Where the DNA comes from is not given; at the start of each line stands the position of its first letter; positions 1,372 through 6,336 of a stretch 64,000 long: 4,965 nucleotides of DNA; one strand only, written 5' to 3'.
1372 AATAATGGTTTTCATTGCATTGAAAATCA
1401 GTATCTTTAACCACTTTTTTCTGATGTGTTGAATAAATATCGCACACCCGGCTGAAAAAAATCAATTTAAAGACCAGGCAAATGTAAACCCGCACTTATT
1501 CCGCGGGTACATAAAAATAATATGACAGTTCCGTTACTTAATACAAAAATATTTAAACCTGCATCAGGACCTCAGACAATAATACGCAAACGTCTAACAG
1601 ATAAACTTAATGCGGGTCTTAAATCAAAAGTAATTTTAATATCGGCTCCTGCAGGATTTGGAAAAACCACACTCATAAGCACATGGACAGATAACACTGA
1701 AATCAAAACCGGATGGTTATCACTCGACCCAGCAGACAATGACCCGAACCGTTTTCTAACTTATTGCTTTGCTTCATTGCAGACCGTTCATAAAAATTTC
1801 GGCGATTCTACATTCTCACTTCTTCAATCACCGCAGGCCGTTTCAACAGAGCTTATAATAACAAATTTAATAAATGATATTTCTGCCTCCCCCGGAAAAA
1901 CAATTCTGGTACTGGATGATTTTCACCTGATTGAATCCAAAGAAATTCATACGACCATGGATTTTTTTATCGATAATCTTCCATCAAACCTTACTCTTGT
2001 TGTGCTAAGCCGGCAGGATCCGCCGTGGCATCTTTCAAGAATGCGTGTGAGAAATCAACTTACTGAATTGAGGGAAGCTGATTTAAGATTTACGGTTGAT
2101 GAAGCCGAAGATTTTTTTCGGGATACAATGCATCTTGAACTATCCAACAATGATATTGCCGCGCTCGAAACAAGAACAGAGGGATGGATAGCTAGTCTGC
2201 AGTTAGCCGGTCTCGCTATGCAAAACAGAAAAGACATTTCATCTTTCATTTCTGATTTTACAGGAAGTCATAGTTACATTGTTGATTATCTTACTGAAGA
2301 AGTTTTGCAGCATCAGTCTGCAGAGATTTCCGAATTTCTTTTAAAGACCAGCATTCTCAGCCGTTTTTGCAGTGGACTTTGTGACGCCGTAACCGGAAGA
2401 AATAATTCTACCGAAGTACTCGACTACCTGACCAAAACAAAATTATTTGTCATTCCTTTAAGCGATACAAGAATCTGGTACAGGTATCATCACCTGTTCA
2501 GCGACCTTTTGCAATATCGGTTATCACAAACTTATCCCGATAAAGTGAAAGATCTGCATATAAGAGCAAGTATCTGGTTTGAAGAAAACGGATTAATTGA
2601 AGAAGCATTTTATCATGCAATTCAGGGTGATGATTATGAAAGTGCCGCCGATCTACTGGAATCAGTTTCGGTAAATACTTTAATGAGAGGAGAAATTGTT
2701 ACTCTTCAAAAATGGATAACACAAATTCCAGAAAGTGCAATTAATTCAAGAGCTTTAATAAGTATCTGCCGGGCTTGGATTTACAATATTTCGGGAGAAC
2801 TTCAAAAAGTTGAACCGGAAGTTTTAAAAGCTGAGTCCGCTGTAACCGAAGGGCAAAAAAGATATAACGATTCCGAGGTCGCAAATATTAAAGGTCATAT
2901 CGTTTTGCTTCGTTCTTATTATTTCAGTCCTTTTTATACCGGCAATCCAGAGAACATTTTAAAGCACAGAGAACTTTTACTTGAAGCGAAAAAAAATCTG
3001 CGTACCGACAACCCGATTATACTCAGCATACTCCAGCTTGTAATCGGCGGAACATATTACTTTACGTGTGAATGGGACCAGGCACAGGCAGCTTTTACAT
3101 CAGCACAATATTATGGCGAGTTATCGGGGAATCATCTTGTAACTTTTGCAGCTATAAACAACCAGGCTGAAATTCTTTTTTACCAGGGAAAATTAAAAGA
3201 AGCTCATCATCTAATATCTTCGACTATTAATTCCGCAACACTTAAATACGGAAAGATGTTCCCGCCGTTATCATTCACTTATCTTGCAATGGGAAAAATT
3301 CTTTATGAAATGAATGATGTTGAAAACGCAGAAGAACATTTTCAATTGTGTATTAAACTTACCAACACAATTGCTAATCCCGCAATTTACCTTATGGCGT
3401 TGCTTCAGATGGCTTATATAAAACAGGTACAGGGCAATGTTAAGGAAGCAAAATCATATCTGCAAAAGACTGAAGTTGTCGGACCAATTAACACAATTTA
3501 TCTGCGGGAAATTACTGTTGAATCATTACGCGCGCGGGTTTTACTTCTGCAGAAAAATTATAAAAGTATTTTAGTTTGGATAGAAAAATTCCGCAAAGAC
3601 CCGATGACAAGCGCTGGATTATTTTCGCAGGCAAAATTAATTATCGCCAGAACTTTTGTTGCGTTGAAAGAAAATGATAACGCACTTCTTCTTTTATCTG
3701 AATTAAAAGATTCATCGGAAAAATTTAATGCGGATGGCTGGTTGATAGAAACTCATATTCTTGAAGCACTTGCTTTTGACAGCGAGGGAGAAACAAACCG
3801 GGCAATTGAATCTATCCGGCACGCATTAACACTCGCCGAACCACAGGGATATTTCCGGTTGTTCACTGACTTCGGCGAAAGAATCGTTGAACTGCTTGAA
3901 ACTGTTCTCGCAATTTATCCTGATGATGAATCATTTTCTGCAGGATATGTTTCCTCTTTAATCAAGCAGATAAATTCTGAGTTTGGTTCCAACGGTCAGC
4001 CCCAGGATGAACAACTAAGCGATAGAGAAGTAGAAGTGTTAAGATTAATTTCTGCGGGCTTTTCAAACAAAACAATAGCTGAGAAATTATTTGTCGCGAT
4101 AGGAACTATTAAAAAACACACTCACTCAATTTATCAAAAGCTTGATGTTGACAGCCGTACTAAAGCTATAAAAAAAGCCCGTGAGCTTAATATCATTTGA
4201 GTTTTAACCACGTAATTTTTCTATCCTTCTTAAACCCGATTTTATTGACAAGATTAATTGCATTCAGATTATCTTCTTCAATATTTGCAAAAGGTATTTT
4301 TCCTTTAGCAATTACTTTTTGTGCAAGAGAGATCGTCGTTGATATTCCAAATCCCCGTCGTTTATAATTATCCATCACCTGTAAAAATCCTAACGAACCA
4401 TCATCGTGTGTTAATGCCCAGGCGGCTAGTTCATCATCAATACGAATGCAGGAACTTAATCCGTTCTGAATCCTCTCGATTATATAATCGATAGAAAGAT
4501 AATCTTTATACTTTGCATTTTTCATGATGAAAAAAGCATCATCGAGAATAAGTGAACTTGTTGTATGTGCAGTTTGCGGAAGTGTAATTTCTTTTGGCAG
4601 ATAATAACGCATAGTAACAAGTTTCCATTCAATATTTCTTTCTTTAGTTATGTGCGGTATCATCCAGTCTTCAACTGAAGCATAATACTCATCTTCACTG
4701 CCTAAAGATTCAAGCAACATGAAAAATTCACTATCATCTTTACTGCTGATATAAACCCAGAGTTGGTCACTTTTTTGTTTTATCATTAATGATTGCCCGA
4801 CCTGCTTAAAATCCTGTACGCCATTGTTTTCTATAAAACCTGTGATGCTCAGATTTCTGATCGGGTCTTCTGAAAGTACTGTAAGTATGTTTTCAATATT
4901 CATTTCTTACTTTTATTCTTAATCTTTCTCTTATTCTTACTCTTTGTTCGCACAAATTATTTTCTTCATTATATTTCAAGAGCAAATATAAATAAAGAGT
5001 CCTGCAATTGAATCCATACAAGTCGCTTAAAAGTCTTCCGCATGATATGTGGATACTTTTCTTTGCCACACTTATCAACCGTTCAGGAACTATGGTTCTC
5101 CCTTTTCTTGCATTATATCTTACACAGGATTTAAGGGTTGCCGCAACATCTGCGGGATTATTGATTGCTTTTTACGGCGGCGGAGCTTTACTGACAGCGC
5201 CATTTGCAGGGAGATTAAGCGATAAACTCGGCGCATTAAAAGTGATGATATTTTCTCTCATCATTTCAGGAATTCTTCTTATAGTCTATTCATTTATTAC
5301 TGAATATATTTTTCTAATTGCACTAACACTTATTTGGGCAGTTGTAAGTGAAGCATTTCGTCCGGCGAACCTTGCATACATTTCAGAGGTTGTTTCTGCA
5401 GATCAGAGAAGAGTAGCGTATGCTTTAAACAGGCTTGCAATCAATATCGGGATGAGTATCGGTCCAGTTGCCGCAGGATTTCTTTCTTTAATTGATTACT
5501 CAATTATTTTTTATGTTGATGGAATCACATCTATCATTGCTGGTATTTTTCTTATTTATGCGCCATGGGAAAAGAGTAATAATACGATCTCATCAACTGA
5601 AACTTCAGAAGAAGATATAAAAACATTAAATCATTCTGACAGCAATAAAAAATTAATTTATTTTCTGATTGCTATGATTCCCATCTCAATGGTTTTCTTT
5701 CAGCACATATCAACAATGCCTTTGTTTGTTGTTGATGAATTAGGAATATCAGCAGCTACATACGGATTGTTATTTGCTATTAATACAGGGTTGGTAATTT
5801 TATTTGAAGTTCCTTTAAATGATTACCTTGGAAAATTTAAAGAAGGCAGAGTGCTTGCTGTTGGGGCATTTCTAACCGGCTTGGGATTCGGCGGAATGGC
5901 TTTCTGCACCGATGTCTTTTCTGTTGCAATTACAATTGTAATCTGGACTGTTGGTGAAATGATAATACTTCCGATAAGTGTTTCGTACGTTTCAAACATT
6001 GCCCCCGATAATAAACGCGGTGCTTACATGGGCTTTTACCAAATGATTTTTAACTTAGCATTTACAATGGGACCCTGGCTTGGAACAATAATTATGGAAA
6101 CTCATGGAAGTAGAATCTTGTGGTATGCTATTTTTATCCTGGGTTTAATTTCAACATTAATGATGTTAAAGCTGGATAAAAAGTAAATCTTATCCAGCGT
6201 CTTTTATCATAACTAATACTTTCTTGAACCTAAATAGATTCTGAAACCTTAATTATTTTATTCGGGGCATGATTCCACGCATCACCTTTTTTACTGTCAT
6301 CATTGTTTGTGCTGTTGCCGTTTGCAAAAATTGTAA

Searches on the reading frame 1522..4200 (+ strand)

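Call 59: search_protein_families(library=pfam, proteins=[window:1522-4200:+], max_evalue=0.00001)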
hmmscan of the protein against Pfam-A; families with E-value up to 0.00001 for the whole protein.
window:1522-4200:+ (892 aa): 6 families
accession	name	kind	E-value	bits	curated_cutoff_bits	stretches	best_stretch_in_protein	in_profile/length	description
PF17874.7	TPR_MalT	-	8e-56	190.2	45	1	493-795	31-333/336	MalT-like TPR region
PF00196.25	GerE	-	5.4e-17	61.6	23.5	1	831-885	2-56/57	Bacterial regulatory proteins, luxR family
PF07719.23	TPR_2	-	1.9e-08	34.2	27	0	586-614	3-31/34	Tetratricopeptide repeat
PF13424.12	TPR_12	-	7.8e-08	32.8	30.1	0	543-613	4-74/77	Tetratricopeptide repeat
PF13181.12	TPR_8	-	8.1e-06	26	25.7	0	587-614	4-31/34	Tetratricopeptide repeat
PF00515.34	TPR_1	-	8.7e-06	25.8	27.8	0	586-613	3-30/34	Tetratricopeptide repeat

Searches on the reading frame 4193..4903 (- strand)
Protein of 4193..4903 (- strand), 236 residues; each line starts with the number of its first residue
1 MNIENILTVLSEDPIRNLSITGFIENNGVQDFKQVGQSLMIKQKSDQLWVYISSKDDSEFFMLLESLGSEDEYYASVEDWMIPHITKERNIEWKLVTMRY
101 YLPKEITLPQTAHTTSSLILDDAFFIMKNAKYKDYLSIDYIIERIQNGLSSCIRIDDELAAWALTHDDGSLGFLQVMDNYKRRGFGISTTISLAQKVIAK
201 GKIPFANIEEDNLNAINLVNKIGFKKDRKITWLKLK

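Call 59: search_protein_families(library=pfam, proteins=[window:4193-4903:-], max_evalue=0.00001)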
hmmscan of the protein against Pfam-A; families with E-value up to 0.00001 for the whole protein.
window:4193-4903:- (236 aa): 1 family
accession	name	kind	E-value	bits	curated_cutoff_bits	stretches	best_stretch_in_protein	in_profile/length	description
PF08445.16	FR47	-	2.7e-18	66.2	22.1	1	157-233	10-86/86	FR47-like protein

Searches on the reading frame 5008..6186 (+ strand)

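Call 59: search_protein_families(library=pfam, proteins=[window:5008-6186:+], max_evalue=0.00001)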
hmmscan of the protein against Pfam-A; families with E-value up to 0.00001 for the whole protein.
window:5008-6186:+ (392 aa): 3 families
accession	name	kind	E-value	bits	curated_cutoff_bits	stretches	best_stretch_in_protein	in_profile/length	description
PF07690.21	MFS_1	-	4.2e-51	174.3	33.4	2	17-246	1-233/347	Major Facilitator Superfamily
PF05977.19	MFS_3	-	7.6e-13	48.2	27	1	16-385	14-389/524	Transmembrane secretion effector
PF13347.12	MFS_2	-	4e-06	26.1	27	1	13-164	225-386/427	MFS/sugar transport protein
